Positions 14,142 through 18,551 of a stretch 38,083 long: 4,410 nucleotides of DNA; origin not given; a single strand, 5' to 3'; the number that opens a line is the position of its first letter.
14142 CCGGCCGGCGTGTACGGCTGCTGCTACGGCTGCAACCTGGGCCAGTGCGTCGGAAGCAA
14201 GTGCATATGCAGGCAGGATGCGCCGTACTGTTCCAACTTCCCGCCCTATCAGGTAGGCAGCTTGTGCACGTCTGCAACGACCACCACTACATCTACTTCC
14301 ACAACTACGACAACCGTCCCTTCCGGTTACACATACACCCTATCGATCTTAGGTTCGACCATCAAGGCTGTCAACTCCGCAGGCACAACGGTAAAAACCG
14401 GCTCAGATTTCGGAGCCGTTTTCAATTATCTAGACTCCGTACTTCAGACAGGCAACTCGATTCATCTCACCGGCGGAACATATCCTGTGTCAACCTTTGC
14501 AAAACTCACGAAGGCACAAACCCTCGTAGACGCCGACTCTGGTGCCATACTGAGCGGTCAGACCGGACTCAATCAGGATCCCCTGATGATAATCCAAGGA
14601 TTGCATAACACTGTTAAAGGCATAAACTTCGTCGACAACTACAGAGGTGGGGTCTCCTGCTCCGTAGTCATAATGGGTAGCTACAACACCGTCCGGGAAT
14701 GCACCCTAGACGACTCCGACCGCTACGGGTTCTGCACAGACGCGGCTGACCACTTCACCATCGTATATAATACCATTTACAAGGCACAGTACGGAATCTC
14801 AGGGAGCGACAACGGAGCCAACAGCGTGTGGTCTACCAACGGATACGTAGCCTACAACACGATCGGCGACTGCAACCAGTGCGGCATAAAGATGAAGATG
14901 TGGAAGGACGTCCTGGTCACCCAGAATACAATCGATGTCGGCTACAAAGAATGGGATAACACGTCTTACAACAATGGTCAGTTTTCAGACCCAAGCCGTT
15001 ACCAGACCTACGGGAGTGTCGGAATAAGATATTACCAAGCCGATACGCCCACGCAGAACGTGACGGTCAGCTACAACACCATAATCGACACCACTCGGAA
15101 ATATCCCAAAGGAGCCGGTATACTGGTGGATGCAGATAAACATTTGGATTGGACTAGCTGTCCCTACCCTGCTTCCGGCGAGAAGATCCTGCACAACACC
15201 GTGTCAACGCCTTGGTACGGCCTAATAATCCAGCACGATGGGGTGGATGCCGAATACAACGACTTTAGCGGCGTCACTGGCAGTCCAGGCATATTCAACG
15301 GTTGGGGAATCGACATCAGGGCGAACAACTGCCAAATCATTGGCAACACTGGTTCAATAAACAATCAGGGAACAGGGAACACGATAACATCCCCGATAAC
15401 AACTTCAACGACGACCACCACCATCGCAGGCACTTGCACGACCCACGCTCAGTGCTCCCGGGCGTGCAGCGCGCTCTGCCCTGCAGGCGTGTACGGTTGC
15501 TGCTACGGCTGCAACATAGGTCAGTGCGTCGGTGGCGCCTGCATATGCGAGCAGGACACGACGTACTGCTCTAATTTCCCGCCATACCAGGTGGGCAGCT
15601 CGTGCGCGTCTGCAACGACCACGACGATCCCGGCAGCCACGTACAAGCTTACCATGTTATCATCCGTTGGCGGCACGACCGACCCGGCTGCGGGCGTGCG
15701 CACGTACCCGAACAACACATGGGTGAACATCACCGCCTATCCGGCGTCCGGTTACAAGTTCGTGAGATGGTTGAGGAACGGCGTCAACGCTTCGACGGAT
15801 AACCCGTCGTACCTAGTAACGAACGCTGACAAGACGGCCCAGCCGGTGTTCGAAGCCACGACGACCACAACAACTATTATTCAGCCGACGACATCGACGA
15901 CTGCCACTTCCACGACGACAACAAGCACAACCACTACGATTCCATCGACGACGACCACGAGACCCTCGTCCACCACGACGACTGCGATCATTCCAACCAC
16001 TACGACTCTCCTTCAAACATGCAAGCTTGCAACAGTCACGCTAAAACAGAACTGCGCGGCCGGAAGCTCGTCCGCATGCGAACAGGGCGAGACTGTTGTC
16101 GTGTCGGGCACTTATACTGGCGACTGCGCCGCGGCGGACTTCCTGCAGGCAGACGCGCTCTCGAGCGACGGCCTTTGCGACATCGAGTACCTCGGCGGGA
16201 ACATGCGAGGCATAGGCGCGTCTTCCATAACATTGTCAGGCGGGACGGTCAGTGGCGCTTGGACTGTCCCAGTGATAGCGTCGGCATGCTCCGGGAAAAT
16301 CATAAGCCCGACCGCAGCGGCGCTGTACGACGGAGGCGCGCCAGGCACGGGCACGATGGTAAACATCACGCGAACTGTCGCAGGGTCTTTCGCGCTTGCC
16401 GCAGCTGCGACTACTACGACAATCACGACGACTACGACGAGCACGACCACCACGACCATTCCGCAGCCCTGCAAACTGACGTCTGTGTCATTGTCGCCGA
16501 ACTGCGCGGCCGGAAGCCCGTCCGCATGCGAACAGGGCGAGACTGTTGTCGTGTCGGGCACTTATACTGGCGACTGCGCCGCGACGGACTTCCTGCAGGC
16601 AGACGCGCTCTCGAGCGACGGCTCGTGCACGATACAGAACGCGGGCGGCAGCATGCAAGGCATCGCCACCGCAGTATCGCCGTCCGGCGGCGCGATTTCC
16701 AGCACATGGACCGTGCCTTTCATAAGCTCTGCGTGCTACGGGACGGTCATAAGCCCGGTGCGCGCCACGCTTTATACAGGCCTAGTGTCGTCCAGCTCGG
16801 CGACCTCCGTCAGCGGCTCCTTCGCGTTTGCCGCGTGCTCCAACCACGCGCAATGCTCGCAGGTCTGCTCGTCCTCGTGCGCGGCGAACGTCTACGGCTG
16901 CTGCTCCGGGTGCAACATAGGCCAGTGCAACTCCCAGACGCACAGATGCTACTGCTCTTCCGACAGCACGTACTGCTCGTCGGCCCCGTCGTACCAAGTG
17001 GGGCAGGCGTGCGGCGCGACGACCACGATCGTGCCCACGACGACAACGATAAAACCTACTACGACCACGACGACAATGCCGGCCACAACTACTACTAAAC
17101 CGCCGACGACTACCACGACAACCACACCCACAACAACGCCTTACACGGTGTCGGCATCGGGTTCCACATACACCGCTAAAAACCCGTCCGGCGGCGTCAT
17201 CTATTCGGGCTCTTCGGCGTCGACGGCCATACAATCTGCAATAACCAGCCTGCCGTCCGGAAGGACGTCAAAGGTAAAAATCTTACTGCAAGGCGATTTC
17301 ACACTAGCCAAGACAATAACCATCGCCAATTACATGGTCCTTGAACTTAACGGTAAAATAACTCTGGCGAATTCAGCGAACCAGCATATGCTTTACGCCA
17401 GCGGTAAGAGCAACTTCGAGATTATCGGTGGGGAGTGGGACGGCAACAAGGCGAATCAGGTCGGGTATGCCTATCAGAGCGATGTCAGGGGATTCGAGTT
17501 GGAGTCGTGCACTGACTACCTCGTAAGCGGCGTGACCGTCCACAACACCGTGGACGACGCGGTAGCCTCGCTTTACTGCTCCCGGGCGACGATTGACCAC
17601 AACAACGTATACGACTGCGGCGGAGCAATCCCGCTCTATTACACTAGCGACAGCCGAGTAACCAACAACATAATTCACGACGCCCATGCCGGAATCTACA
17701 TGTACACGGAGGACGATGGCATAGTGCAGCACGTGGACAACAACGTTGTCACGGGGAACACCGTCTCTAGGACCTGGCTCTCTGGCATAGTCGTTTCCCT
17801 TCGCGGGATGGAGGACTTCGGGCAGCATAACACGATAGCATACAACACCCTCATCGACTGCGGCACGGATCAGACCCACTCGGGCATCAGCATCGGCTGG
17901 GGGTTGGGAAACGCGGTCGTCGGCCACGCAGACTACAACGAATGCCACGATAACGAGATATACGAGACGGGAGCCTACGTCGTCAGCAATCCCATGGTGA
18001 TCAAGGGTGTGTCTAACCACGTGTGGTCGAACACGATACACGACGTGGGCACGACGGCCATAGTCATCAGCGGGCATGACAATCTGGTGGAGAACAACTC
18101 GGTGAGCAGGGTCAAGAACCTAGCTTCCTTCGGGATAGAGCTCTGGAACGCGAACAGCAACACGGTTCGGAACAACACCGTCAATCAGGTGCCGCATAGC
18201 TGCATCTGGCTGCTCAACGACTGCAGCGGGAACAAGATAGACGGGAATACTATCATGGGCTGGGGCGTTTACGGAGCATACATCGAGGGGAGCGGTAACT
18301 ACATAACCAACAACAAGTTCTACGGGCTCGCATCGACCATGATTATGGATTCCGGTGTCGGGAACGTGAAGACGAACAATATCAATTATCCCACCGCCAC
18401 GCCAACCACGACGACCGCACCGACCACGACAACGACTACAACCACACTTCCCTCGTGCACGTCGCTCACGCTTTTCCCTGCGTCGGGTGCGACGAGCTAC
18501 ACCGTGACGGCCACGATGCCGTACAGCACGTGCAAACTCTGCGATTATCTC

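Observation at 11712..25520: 13.8-kb single ORF: giant modular beta-helix / Cys-knot-like / poly-Thr surface protein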

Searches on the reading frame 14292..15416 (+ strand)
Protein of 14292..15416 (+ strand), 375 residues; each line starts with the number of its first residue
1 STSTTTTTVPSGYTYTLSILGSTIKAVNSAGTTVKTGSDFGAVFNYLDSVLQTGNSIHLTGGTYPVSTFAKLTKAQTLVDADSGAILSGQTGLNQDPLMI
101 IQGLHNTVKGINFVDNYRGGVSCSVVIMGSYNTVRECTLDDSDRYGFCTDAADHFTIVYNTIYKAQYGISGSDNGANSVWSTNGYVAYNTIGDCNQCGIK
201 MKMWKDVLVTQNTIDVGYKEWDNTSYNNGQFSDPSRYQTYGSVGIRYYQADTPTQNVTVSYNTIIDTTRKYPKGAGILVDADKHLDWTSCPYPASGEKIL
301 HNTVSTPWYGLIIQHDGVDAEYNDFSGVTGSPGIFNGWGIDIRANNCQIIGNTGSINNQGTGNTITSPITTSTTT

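Call 17: search_protein_families(library=pfam, proteins=[window:14292-15416:+], max_evalue=1)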
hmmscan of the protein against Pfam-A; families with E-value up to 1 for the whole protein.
window:14292-15416:+ (375 aa): 2 families
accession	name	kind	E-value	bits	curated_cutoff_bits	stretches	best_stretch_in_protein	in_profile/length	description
PF13229.12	Beta_helix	-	9.1e-11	42.1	25.9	2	94-214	45-158/158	Right handed beta helix region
PF05048.19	NosD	-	6.2e-06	26.2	23.6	1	79-227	43-187/212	Periplasmic copper-binding protein (NosD)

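Call 39: search_protein_families(library=phrogs, proteins=[window:14313-15401:+], max_evalue=0.001)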
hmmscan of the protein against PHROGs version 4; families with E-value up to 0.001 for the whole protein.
window:14313-15401:+ (363 aa): 0 families

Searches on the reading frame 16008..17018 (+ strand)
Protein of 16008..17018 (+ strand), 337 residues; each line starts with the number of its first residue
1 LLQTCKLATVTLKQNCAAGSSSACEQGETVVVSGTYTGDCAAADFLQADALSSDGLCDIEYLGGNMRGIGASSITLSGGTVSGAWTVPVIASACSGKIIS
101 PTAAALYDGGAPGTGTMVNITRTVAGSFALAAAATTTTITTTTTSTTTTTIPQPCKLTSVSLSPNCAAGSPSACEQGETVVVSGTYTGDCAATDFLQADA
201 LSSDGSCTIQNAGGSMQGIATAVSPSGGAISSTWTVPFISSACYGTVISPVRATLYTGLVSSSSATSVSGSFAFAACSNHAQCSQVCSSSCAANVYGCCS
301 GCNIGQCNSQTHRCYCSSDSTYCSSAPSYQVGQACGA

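Call 42: search_protein_representatives(protein=window:16008-17018:+)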
Query: 337 residues. Proteins with E-value up to 0.001 (for the whole library): 154; up to 1e-10: 76; up to 1e-30: 10. The best 150 are listed.
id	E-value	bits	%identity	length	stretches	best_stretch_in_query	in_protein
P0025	1.1e-64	235.4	47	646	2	4-133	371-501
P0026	6.9e-51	190.0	49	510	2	24-171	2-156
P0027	4.9e-50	187.2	40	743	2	10-163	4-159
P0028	7.8e-42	160.3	55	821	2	4-151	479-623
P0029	1.1e-41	159.8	50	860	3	2-157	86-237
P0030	2.8e-41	158.5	47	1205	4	24-165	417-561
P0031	1.6e-40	156.0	40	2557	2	2-166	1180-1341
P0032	1.4e-38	149.6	47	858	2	3-159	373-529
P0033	7.6e-37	143.9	52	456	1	4-174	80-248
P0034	5.7e-33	131.2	56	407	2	15-130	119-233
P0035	5.5e-30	121.4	56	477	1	17-135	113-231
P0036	2.9e-29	119.0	48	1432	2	16-148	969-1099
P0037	8.3e-29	117.5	39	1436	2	4-145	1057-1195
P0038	3.8e-28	115.3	43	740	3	23-237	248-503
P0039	4.1e-28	115.2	35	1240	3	4-260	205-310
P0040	5.2e-28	114.9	54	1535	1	3-143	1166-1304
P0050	7.0e-25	104.6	36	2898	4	23-133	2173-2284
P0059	1.3e-20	90.5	57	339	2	272-336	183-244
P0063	2.1e-18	83.4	47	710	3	267-336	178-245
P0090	3.4e-12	63.0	52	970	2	246-335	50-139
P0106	5.5e-10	55.7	59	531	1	278-335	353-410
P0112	1.5e-09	54.2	57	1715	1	274-336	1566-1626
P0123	6.2e-08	48.9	56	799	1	275-335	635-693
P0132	3.1e-07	46.6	58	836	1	267-333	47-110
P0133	3.7e-07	46.4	57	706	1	275-336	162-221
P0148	4.0e-06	43.0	51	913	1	260-336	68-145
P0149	4.5e-06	42.8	59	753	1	275-335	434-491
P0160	2.2e-05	40.6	50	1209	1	271-336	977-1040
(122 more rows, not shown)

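Call 44: search_protein_families(library=pfam, proteins=[P0025, P0027, P0028, P0030, P0031, P0036, P0040, P0059, P0063], max_evalue=0.0001)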
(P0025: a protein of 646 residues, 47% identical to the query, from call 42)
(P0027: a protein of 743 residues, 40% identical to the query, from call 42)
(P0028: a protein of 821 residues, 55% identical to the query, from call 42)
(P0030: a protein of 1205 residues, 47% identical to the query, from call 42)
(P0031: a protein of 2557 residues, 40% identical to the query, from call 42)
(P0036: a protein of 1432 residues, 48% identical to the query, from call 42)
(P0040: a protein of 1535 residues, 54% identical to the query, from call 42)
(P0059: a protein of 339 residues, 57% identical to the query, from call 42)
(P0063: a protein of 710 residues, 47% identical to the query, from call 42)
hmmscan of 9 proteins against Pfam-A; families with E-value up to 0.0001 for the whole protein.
P0025 (646 aa): 0 families

P0027 (743 aa): 0 families

P0028 (821 aa): 1 family
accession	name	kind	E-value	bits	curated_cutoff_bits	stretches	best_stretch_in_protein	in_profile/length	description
PF22842.2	Pel9A-like_beta_helix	-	1.5e-06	27.9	25.2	1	17-65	5-53/370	Pel9A-like, right handed beta helix region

P0030 (1205 aa): 0 families

P0031 (2557 aa): 3 families
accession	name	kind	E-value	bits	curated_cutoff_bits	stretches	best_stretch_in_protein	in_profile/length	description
PF16841.11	CBM60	-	7.2e-14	52.5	28.2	1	2052-2136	1-88/91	Ca-dependent carbohydrate-binding module xylan-binding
PF17957.7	Big_7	-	9.6e-07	29.8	24.1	0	1722-1786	1-62/70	Bacterial Ig domain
PF13290.12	CHB_HEX_C_1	-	3.2e-06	27.4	22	1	1639-1710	4-65/67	Chitobiase/beta-hexosaminidase C-terminal domain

P0036 (1432 aa): 3 families
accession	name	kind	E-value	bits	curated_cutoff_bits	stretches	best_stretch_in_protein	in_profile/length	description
PF17957.7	Big_7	-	1.1e-44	151.4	24.1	3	1197-1262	1-68/70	Bacterial Ig domain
PF24606.1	CEMIP_beta-hel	-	3.2e-16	60.2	27.3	1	340-524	26-211/212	CEMIP beta-helix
PF10162.14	G8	-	4.1e-15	56.2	22.9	1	35-173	1-123/124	G8 domain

P0040 (1535 aa): 4 families
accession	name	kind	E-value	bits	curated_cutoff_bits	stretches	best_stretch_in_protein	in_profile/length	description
PF13517.12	FG-GAP_3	-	2.4e-39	134.2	26.9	5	484-554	1-61/61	FG-GAP-like repeat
PF17957.7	Big_7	-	2.2e-30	105.5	24.1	2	1300-1367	1-70/70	Bacterial Ig domain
PF01839.29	FG-GAP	-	1.7e-14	53.8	22.1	0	537-559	3-25/37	FG-GAP repeat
PF07593.17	UnbV_ASPIC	-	6e-08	32.9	23.4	1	711-784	1-67/68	ASPIC and UnbV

P0059 (339 aa): 0 families

P0063 (710 aa): 0 families

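Call 62: search_protein_families(library=pfam, proteins=[P0112, P0123, P0132, P0133, P0149, P0160, P0090, P0148, P0106], max_evalue=0.0001)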
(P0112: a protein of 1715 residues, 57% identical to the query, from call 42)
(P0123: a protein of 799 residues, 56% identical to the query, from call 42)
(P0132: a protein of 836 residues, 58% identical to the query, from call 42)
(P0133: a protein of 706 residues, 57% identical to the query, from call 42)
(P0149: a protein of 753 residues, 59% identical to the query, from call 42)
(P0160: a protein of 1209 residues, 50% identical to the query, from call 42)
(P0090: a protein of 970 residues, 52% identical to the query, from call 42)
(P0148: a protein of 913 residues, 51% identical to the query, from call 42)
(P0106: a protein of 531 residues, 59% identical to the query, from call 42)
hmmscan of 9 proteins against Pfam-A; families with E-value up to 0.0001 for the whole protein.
P0112 (1715 aa): 3 families
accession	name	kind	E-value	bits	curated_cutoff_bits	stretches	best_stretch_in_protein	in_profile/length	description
PF25275.1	Golvesin_C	-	4.3e-21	75.8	31.6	1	940-1060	17-131/132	Golvesin C-terminal domain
PF00932.25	LTD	-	9.1e-12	45.8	34.3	1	171-284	5-107/109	Lamin Tail Domain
PF12389.13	Peptidase_M73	-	1.1e-09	38.9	22.5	1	27-169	39-189/196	Camelysin metallo-endopeptidase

P0123 (799 aa): 0 families

P0132 (836 aa): 2 families
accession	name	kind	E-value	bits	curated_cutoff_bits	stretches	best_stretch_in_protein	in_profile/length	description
PF00404.24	Dockerin_1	-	9.4e-10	39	22.9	1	521-573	2-55/57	Dockerin type I domain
PF07705.17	CARDB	-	2.9e-07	31.1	22.7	1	417-501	21-100/101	CARDB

P0133 (706 aa): 0 families

P0149 (753 aa): 0 families

P0160 (1209 aa): 0 families

P0090 (970 aa): 1 family
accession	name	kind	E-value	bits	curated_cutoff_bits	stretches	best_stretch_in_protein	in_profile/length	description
PF07705.17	CARDB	-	1.8e-06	28.5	22.7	1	259-361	2-100/101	CARDB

P0148 (913 aa): 1 family
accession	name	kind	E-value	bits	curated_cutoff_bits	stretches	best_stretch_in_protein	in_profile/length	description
PF18998.6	Flg_new_2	-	2.4e-14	53.5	23.6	1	578-636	11-71/73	Divergent InlB B-repeat domain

P0106 (531 aa): 0 families

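Call 63: list_cluster_members(proteins=[P0025, P0027, P0028, P0029, P0030, P0031, P0050, P0059, P0023, P0001])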
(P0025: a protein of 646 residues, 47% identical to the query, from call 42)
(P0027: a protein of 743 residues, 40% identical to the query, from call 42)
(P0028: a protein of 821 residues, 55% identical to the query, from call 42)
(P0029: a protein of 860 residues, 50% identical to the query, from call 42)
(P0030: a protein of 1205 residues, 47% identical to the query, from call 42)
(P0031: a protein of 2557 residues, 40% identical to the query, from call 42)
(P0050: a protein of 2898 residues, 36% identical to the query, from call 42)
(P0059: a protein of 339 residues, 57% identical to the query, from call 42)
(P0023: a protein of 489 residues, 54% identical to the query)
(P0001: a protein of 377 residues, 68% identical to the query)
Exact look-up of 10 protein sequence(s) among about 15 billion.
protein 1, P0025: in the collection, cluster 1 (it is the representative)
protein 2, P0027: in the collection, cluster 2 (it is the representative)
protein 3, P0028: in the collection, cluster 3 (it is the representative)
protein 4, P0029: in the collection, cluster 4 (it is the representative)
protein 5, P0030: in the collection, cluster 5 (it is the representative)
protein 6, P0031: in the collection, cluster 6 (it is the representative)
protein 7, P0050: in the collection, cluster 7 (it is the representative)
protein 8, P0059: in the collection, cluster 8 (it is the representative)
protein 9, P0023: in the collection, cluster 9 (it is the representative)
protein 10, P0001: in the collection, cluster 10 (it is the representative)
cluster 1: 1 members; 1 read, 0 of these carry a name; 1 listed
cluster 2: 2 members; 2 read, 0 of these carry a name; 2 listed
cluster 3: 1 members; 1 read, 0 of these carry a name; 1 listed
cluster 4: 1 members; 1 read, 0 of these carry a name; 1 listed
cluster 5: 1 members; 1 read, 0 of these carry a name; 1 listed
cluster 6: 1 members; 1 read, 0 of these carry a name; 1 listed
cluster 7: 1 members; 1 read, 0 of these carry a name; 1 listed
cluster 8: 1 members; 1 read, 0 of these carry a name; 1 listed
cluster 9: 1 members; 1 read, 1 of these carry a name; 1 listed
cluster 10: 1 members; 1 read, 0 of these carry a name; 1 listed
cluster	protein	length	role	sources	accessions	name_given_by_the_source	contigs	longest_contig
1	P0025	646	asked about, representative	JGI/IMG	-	-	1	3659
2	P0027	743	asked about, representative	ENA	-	-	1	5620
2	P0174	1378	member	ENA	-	-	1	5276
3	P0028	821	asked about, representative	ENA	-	-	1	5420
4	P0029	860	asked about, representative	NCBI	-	-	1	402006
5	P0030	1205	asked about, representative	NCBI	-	-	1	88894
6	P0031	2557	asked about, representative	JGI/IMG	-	-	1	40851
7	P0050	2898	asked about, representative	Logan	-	-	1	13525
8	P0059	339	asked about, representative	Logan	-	-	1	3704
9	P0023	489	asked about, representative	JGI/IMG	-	hypothetical protein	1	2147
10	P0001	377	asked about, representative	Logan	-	-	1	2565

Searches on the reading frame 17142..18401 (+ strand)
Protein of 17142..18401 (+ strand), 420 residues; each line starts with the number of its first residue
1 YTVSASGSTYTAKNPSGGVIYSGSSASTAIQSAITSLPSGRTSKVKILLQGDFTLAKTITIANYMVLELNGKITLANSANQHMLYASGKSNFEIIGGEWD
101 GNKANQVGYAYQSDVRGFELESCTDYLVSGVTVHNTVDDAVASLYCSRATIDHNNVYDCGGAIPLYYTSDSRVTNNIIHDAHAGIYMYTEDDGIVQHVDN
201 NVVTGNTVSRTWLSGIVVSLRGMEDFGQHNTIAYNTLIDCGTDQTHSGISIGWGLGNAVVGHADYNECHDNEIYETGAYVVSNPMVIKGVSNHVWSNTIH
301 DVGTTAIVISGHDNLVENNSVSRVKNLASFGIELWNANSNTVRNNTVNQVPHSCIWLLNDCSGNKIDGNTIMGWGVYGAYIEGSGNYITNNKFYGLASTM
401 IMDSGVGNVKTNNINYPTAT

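Call 17: search_protein_families(library=pfam, proteins=[window:17142-18401:+], max_evalue=1)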
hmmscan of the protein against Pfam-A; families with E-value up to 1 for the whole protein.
window:17142-18401:+ (420 aa): 2 families
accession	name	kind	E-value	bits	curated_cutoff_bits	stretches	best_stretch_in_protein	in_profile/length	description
PF13229.12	Beta_helix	-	1.4e-25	90.2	25.9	3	117-260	2-129/158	Right handed beta helix region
PF05048.19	NosD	-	1.7e-17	64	23.6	2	99-239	44-171/212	Periplasmic copper-binding protein (NosD)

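Call 39: search_protein_families(library=phrogs, proteins=[window:17142-18395:+], max_evalue=0.001)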
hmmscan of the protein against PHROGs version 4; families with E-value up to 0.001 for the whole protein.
window:17142-18395:+ (418 aa): 0 families

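Call 59: search_solved_structures(query=window:17142-18395:+, max_evalue=1)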
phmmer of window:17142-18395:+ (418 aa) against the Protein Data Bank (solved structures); distinct sequences matched with E-value up to 1: 5.
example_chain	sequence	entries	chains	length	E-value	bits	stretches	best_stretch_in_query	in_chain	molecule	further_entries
5gnt_A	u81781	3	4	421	0.5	12.6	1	56-138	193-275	Mitofusin-1 | Mitofusin-1,Mitofusin-1 fusion protein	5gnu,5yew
5gnr_A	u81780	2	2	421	0.51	12.6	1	56-138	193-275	Mitofusin-1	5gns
5yew_A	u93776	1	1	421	0.51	12.6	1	56-138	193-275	Mitofusin-1,Mitofusin-1 fusion protein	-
5goe_A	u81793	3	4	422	0.51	12.6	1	56-138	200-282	Mitofusin-1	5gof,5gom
5go4_A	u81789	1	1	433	0.52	12.6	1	56-138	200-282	Mitofusin-1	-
